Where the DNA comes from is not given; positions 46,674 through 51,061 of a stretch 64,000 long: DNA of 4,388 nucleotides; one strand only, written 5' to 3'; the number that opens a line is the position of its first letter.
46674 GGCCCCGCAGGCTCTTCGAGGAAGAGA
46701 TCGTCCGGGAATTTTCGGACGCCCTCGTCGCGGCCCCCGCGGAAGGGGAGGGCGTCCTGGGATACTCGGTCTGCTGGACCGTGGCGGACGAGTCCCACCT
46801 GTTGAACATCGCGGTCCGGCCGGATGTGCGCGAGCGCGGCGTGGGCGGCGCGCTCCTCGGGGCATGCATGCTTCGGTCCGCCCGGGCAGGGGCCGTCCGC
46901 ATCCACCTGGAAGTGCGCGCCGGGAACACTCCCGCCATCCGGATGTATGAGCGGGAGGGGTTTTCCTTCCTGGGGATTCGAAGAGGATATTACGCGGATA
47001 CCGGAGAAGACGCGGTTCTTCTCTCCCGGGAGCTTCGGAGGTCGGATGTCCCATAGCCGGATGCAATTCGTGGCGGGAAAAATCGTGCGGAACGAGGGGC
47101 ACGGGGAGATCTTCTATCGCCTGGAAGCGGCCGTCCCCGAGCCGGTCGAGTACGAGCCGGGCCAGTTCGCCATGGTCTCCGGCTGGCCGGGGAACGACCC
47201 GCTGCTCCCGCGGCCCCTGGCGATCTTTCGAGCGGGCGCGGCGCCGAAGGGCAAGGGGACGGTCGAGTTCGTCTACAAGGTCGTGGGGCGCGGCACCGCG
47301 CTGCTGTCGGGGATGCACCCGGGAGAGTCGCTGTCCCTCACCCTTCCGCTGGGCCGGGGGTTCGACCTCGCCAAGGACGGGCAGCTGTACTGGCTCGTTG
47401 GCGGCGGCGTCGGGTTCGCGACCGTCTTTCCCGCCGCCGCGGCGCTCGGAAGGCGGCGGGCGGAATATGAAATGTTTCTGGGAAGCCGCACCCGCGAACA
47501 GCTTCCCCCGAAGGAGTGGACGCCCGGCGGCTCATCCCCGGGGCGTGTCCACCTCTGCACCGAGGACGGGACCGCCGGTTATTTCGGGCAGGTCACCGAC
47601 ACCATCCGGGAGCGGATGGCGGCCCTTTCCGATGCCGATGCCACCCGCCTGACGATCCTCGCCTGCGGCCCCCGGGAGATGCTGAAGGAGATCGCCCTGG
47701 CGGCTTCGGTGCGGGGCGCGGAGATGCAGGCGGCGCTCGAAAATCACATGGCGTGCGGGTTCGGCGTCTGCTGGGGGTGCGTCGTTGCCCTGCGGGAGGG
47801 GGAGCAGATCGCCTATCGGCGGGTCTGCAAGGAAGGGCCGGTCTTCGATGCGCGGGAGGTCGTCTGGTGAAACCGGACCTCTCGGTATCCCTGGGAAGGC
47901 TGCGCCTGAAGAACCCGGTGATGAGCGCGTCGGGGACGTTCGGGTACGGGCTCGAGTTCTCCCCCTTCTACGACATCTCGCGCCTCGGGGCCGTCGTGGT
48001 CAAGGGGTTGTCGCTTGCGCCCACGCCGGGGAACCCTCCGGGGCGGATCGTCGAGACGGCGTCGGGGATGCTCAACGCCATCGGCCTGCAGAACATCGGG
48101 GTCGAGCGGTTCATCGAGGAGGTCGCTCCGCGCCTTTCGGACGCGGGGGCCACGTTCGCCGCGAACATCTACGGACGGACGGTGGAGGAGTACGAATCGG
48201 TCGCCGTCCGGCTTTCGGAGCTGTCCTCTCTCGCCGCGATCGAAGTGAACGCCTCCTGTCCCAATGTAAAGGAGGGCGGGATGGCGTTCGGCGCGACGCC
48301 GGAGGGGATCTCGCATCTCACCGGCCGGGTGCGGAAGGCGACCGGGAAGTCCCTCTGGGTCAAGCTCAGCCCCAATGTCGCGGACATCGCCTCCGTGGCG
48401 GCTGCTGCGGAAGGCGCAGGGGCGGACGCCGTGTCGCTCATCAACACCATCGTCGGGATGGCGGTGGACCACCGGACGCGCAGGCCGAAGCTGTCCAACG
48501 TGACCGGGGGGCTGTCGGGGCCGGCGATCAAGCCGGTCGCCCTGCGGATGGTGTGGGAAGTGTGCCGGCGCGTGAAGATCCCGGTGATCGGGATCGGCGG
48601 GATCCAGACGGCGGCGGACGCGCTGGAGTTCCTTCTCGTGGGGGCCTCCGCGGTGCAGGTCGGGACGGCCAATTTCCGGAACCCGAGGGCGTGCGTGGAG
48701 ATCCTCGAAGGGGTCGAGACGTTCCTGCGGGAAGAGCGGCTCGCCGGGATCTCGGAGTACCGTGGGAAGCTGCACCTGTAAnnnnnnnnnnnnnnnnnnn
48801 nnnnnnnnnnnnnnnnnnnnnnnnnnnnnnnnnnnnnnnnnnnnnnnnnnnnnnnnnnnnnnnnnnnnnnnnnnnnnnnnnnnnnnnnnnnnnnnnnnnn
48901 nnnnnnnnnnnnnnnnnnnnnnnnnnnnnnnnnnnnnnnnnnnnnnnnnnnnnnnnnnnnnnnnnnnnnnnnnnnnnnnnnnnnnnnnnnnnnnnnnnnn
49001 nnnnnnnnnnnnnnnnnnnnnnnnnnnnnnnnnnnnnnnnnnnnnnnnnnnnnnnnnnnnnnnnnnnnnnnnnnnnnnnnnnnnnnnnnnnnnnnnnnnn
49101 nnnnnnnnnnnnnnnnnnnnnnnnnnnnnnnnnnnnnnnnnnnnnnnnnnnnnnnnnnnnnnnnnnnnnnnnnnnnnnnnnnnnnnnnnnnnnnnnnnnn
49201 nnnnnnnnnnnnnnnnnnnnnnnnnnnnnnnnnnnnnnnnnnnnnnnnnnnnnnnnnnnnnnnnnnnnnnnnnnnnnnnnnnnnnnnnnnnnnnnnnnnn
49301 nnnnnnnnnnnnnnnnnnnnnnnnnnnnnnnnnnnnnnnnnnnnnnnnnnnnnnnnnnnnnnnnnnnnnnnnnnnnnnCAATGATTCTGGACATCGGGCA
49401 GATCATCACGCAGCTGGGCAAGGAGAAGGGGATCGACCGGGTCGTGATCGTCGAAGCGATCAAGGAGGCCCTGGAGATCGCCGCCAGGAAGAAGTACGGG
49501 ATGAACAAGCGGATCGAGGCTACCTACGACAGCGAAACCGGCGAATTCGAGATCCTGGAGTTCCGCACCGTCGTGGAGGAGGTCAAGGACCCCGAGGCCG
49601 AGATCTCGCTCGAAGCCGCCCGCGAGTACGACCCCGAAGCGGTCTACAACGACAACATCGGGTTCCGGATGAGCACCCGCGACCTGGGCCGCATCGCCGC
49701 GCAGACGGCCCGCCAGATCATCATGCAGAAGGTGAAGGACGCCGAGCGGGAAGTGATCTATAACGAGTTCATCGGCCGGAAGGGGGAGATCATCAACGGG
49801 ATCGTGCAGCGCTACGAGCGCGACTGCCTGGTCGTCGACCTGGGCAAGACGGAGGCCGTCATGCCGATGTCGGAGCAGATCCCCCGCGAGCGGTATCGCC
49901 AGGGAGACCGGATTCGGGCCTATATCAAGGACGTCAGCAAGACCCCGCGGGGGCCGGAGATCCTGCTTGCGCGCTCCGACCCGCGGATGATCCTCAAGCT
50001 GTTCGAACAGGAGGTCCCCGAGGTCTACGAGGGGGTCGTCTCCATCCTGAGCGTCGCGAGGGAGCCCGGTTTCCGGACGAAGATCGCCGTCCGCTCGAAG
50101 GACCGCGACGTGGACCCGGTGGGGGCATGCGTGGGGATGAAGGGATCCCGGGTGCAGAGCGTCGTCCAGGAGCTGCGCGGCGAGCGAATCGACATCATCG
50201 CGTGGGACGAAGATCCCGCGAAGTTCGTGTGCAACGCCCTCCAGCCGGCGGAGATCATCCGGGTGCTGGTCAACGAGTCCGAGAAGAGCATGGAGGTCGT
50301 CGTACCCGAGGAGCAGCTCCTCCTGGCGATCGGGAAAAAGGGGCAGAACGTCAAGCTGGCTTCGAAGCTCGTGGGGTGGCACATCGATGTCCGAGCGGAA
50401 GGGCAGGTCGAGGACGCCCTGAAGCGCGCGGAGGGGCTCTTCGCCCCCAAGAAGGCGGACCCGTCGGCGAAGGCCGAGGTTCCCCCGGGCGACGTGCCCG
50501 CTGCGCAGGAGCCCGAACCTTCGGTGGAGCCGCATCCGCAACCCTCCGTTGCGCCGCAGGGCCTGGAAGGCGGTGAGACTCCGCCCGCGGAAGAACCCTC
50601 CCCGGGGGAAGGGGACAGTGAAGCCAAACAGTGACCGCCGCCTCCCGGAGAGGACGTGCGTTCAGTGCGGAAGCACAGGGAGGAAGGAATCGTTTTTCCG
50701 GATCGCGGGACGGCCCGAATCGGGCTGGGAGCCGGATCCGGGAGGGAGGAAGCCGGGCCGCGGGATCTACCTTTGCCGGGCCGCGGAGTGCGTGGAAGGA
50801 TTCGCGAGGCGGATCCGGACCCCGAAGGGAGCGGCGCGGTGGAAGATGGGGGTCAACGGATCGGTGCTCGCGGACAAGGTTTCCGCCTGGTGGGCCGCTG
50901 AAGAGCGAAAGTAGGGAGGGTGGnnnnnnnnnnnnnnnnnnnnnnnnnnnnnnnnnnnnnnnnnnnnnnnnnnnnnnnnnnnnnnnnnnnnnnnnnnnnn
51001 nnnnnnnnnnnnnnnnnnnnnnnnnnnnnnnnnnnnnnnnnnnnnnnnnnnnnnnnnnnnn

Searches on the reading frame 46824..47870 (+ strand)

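Call 7: search_protein_families(library=ncbifam, proteins=[window:46824-47870:+])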
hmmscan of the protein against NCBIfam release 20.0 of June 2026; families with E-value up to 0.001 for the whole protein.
window:46824-47870:+ (348 aa): 12 families
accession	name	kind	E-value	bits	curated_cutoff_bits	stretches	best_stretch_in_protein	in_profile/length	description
NF000798.0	PRK00054.1-3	equivalog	1.5e-39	136.1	219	1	80-347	3-243/244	dihydroorotate dehydrogenase electron transfer subunit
NF000799.0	PRK00054.1-4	equivalog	1.9e-38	132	314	1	111-347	34-257/258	dihydroorotate dehydrogenase electron transfer subunit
NF000796.0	PRK00054.1-1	equivalog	7.6e-32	110.5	224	1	108-346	27-235/254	dihydroorotate dehydrogenase electron transfer subunit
NF000797.0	PRK00054.1-2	equivalog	4e-29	101.7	270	1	112-347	44-266/267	dihydroorotate dehydrogenase electron transfer subunit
NF004862.0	PRK06222.1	subfamily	1.5e-26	93.6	220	1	110-348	28-250/281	sulfide/dihydroorotate dehydrogenase-like FAD/NAD-binding protein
NF009414.0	PRK12778.1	equivalog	5e-23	81.3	1103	1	86-348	3-250/752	bifunctional dihydroorotate dehydrogenase B NAD binding subunit/NADPH-dependent glutamate synthase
NF006220.0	PRK08345.1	subfamily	1.2e-14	54.2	395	2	252-342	194-283/294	cytochrome-c3 hydrogenase subunit gamma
NF009415.0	PRK12779.1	equivalog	5.4e-13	47.7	1519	1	111-348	678-920/944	putative bifunctional glutamate synthase subunit beta/2-polyprenylphenol hydroxylase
NF009413.0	PRK12775.1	equivalog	7.2e-13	47.2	1895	1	86-346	3-248/1006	putative trifunctional 2-polyprenylphenol hydroxylase/glutamate synthase subunit beta/ferritin domain-containing protein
NF040830.1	sulfhyd_ShyC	equivalog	9.6e-11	41.4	600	1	269-343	205-278/288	NAD(P)-dependent hydrogenase/sulfhydrogenase 2 subunit gamma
NF040835.1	sulfhyd_HydG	equivalog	1.9e-10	40.5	650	1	271-346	210-284/292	NADPH-dependent hydrogenase/sulfhydrogenase 1 subunit gamma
TIGR02911.1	sulfite_red_B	equivalog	4.5e-09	35.8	288.6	1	140-342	52-252/261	anaerobic sulfite reductase subunit AsrB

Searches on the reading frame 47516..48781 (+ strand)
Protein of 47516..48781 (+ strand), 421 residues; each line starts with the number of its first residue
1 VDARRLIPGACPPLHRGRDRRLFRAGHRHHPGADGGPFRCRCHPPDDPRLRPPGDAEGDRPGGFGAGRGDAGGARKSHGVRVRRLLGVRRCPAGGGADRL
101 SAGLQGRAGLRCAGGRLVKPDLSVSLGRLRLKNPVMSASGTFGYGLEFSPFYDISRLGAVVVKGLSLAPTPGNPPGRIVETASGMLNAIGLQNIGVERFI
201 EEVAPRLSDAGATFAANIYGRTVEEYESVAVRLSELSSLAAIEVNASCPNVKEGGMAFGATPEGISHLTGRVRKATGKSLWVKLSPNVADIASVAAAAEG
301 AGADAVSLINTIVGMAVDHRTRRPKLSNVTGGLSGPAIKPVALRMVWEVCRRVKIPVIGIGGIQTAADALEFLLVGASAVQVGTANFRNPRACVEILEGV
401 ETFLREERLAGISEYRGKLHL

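Call 7: search_protein_families(library=ncbifam, proteins=[window:47516-48781:+])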
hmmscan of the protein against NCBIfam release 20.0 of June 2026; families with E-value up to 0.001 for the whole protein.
window:47516-48781:+ (421 aa): 19 families
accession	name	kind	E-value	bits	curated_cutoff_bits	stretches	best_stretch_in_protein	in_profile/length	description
NF005574.0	PRK07259.1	equivalog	1.5e-120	401.7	269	1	121-419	4-302/304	dihydroorotate dehydrogenase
TIGR01037.2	pyrD_sub1_fam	subfamily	6.2e-105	350.6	270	1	122-417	1-297/300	dihydroorotate dehydrogenase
NF041011.1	dihydoor_dh_Arch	equivalog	6.2e-58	196.2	330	1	125-415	2-283/289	dihydroorotate dehydrogenase PyrD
NF006183.0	PRK08318.1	equivalog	1.4e-40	139.3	335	1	215-418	103-318/422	NAD-dependent dihydropyrimidine dehydrogenase subunit PreA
NF002702.0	PRK02506.1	equivalog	7e-35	120.6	301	1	121-420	3-310/313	dihydroorotate oxidase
NF003652.0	PRK05286.2-5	equivalog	4.4e-23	82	267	1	119-406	48-346/353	quinone-dependent dihydroorotate dehydrogenase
NF003645.0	PRK05286.1-2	equivalog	3.9e-22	78.6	366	1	118-418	42-353/359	quinone-dependent dihydroorotate dehydrogenase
NF003650.0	PRK05286.2-3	equivalog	4.5e-20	71.9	477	1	127-418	78-387/393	quinone-dependent dihydroorotate dehydrogenase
NF003651.0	PRK05286.2-4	equivalog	3.2e-19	68.8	448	1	120-414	60-370/377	quinone-dependent dihydroorotate dehydrogenase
TIGR01036.1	pyrD_sub2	equivalog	1.9e-18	66.3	200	1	129-415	53-350/356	dihydroorotate dehydrogenase (quinone)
NF003648.0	PRK05286.2-1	equivalog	2.1e-16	59.8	433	1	165-417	93-353/360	quinone-dependent dihydroorotate dehydrogenase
NF005741.0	PRK07565.1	subfamily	6.7e-15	55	303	1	194-419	85-306/335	dihydroorotate dehydrogenase-like protein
NF003646.0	PRK05286.1-4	equivalog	7.7e-15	54.5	457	1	132-398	55-334/341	quinone-dependent dihydroorotate dehydrogenase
NF003649.0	PRK05286.2-2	equivalog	2.7e-13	49.6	505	1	158-414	85-344/351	quinone-dependent dihydroorotate dehydrogenase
NF003644.0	PRK05286.1-1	equivalog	6.8e-13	48.4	418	1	125-385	48-320/336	quinone-dependent dihydroorotate dehydrogenase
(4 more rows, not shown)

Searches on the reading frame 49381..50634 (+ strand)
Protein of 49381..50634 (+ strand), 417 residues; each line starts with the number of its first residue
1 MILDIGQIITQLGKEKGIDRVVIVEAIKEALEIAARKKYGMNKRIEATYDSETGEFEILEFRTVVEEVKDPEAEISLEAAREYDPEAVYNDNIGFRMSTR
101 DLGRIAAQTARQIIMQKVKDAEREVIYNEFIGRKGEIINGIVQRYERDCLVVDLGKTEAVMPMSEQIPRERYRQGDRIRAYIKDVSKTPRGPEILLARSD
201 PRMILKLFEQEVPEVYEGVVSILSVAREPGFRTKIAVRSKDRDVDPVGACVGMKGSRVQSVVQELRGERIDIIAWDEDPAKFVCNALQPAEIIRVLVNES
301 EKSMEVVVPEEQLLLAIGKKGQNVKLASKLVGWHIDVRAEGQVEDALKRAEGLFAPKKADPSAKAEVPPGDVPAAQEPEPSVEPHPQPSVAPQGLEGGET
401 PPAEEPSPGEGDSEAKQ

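Call 7: search_protein_families(library=ncbifam, proteins=[window:49381-50634:+])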
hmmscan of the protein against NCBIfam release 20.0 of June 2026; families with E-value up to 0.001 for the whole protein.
window:49381-50634:+ (417 aa): 7 families
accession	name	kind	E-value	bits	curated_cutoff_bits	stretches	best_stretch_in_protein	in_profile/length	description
TIGR01953.1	NusA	equivalog_domain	1.1e-124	415.9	253.4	1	6-340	3-338/340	transcription termination factor NusA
NF006645.0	PRK09202.4-5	equivalog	7.7e-60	203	532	1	5-339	19-369/540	transcription termination/antitermination protein NusA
NF006642.0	PRK09202.4-1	equivalog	7.6e-36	123.7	687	1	14-336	29-371/614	transcription termination/antitermination protein NusA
TIGR01952.1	nusA_arch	equivalog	2.3e-14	53.9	74.35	1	247-338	44-136/141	NusA-like transcription termination signal-binding factor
NF006261.0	PRK08406.1-5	equivalog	2.1e-08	34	231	1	247-304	43-99/173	transcription elongation factor NusA-like protein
TIGR00717.1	rpsA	equivalog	5.9e-05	21.8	577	1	133-189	17-75/516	30S ribosomal protein S1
NF000907.0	PRK00087.1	equivalog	0.00059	18.1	624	1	112-186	280-361/671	bifunctional 4-hydroxy-3-methylbut-2-enyl diphosphate reductase/30S ribosomal protein S1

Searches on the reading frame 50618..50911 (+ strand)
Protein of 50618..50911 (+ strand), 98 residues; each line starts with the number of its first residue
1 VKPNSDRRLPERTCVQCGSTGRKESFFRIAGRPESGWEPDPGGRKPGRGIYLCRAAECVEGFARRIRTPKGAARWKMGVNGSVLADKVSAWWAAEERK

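Call 52: search_protein_families(library=pfam, proteins=[window:50656-50901:+], max_evalue=0.01)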
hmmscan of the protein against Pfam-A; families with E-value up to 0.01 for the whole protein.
window:50656-50901:+ (81 aa): 0 families

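Call 69: search_protein_families(library=pfam, proteins=[window:50618-50911:+], max_evalue=0.01)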
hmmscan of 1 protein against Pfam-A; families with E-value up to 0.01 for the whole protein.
window:50618-50911:+ (98 aa): 1 family
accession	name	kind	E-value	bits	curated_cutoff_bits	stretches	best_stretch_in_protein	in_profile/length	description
PF04296.18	YlxR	-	1.6e-13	50.8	26.9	1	12-64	1-53/75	Protein of unknown function (DUF448)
